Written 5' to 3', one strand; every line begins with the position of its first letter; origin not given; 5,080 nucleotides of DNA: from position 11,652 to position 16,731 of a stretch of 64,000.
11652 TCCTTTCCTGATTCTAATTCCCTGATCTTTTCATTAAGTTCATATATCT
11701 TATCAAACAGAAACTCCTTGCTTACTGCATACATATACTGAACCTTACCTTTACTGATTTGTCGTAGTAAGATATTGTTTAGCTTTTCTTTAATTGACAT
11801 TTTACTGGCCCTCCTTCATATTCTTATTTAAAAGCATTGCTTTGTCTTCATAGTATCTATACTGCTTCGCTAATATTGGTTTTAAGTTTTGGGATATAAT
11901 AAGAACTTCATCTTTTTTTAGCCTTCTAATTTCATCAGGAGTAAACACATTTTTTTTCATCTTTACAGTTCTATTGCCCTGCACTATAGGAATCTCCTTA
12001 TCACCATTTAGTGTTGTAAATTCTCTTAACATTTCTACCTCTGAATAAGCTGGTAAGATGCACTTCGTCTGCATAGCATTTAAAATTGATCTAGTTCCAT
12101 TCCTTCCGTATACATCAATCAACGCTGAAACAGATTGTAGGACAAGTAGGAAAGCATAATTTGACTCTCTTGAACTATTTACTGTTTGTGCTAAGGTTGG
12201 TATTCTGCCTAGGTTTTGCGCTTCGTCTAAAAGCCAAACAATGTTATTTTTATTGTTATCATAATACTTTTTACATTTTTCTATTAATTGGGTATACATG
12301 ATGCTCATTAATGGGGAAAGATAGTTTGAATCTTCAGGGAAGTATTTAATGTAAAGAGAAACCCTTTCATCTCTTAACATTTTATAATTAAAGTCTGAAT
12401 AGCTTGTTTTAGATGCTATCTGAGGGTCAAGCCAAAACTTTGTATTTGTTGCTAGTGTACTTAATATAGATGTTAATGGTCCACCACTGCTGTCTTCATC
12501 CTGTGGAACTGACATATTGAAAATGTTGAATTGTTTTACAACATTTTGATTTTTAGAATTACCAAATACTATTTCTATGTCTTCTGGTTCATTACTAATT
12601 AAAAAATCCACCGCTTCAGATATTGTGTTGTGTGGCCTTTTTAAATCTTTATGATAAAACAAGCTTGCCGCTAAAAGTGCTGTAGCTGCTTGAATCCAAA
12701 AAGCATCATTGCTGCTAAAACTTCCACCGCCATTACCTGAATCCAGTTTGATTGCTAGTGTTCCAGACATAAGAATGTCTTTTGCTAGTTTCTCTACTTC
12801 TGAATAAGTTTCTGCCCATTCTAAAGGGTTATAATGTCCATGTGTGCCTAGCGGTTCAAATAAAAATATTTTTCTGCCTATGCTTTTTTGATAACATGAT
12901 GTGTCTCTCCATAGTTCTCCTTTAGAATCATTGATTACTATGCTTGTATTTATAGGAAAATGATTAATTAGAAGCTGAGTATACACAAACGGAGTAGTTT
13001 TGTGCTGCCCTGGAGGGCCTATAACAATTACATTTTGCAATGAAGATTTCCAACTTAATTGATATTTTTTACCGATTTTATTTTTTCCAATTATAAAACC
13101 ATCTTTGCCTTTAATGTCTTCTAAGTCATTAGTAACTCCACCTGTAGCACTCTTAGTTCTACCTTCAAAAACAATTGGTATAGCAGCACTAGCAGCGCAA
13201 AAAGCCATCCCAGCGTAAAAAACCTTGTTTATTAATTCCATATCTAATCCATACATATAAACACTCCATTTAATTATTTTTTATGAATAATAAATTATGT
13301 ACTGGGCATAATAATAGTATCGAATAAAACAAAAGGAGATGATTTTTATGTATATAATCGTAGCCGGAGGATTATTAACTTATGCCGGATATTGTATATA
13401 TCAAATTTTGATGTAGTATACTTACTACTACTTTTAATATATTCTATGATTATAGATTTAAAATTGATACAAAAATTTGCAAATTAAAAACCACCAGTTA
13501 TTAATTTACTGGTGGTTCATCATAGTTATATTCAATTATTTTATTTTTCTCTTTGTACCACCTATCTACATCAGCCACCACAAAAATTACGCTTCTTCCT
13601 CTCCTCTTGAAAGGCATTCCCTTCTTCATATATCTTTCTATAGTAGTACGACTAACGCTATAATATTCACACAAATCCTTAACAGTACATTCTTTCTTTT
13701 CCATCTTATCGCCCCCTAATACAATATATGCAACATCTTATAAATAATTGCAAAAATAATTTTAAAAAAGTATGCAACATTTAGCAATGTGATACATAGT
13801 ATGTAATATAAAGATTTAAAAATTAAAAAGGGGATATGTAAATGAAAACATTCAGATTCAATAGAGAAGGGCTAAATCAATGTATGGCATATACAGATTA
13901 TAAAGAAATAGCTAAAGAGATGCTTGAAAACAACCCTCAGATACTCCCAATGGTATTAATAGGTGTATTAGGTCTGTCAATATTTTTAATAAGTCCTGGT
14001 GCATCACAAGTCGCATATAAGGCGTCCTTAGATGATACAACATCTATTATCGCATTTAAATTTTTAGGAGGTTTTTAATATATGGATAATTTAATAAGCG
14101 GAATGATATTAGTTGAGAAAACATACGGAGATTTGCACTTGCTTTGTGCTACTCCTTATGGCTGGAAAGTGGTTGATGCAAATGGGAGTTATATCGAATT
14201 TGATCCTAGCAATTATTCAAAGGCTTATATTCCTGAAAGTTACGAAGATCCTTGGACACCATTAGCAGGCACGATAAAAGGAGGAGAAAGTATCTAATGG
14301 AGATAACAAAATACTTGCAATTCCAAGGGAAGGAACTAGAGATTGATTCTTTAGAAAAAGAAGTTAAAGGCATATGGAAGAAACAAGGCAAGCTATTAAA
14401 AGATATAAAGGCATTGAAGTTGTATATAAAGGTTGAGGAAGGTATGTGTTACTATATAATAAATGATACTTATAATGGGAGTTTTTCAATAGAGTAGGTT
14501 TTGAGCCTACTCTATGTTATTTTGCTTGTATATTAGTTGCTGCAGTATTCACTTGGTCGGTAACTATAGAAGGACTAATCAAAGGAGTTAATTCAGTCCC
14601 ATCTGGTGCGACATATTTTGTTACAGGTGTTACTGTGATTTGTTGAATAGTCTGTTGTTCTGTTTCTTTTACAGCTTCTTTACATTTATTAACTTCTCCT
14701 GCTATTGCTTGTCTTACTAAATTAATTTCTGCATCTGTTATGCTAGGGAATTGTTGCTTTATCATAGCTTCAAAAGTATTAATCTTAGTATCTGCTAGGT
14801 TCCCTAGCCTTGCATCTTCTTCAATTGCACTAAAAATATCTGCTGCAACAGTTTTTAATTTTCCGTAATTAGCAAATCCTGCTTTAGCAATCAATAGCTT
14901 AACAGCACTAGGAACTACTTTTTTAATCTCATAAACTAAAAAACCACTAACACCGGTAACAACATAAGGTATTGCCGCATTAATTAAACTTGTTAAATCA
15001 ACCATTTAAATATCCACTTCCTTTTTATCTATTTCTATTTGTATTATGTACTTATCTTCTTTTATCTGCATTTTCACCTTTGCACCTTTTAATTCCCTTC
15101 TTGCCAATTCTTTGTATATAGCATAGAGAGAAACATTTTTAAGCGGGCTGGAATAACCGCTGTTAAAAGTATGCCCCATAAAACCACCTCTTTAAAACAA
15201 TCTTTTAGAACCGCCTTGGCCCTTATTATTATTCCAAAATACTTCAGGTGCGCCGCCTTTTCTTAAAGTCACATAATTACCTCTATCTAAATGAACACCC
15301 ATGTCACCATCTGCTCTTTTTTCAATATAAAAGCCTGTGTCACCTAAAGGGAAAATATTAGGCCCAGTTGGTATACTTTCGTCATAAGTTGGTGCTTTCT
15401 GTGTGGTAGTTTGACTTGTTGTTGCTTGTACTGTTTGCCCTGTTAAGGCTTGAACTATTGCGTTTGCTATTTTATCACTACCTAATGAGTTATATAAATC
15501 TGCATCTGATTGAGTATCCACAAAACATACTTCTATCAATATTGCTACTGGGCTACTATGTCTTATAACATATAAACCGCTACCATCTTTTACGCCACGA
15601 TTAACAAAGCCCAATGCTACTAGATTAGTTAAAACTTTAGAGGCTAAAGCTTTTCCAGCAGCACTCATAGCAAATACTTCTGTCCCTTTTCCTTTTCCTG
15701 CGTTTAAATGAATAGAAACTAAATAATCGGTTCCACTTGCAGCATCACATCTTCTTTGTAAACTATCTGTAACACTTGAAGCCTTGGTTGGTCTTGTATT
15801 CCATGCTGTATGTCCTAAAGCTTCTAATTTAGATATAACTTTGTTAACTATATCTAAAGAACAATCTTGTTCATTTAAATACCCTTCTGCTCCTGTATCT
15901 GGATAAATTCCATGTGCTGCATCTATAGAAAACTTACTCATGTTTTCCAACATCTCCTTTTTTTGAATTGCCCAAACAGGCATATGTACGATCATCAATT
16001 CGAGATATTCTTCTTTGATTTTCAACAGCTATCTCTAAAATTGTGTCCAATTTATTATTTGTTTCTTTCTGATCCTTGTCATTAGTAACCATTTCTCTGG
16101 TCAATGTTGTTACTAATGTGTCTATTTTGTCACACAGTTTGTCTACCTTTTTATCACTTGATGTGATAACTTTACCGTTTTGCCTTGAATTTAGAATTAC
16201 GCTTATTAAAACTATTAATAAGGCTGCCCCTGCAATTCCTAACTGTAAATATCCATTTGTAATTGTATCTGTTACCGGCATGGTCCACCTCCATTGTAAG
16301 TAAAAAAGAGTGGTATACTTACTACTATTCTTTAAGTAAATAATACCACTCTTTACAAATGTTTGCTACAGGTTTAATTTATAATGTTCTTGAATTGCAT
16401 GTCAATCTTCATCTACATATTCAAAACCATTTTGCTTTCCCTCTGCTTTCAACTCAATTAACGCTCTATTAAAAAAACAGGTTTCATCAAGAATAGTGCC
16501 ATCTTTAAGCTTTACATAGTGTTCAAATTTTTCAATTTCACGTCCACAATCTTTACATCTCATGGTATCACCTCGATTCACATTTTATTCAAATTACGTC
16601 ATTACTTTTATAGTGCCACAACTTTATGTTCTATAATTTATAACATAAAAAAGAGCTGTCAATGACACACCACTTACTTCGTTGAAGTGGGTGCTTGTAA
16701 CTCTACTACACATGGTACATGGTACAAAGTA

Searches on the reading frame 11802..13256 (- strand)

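Call 25: search_protein_families(library=pfam, proteins=[window:11802-13256:-], max_evalue=0.001)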
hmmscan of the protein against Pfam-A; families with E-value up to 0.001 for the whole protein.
window:11802-13256:- (484 aa): 3 families
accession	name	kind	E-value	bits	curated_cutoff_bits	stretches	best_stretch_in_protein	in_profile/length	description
PF02534.20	T4SS-DNA_transf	-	6.6e-60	203.7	20.1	1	64-478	44-455/468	Type IV secretory system Conjugative DNA transfer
PF10412.15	TrwB_AAD_bind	-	5.3e-19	68.8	20.5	1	67-431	9-337/387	Type IV secretion-system coupling protein DNA-binding domain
PF12696.13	TraG-D_C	-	1.8e-17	63.8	22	1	340-447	3-125/126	TraM recognition site of TraD and TraG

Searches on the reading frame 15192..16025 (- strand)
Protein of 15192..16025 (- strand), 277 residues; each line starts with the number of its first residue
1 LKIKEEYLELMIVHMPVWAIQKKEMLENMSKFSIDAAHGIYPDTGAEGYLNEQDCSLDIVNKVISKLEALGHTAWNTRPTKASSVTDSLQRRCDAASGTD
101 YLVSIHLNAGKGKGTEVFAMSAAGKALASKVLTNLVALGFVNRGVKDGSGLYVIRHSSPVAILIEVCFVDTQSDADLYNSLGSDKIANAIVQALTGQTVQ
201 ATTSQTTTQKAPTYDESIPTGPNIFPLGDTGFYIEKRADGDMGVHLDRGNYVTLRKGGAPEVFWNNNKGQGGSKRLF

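Call 25: search_protein_families(library=pfam, proteins=[window:15192-16025:-], max_evalue=0.001)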
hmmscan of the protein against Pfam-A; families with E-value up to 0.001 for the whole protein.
window:15192-16025:- (277 aa): 1 family
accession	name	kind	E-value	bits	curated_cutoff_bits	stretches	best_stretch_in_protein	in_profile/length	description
PF01520.23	Amidase_3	-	1.1e-25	91.2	27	1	34-195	3-173/174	N-acetylmuramoyl-L-alanine amidase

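Call 52: find_related_loci(query=window:15192-16025:-, collection=viral_contigs, flank=3000)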
Query window:15192-16025:- (277 aa) in viral_contigs; peptide patterns used: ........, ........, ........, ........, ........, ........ (x = any residue, [..] = any of these).
5 stretches matched a pattern; 3 encode a relative of the query (tblastn E <= 1e-3); 3 distinct loci.
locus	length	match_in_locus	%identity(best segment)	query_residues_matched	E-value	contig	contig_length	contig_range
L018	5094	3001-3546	69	31-212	7e-86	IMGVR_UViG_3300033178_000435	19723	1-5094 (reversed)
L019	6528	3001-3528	52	29-203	3e-51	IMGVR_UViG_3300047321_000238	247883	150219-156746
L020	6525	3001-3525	46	26-197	9e-41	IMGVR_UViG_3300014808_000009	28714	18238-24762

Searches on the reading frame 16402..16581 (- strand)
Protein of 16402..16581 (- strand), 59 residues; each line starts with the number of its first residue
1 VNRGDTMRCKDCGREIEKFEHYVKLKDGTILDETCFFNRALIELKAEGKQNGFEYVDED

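Call 27: search_protein_families(library=pfam, proteins=[window:16402-16578:-], max_evalue=0.01)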
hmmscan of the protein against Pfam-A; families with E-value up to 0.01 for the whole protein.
window:16402-16578:- (58 aa): 0 families

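Call 50: find_encoding_contigs(protein=window:16402-16581:-, flank=4000, max_places=6)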
Protein window:16402-16581:- (59 aa): no gene with exactly this product is on record in the collection.
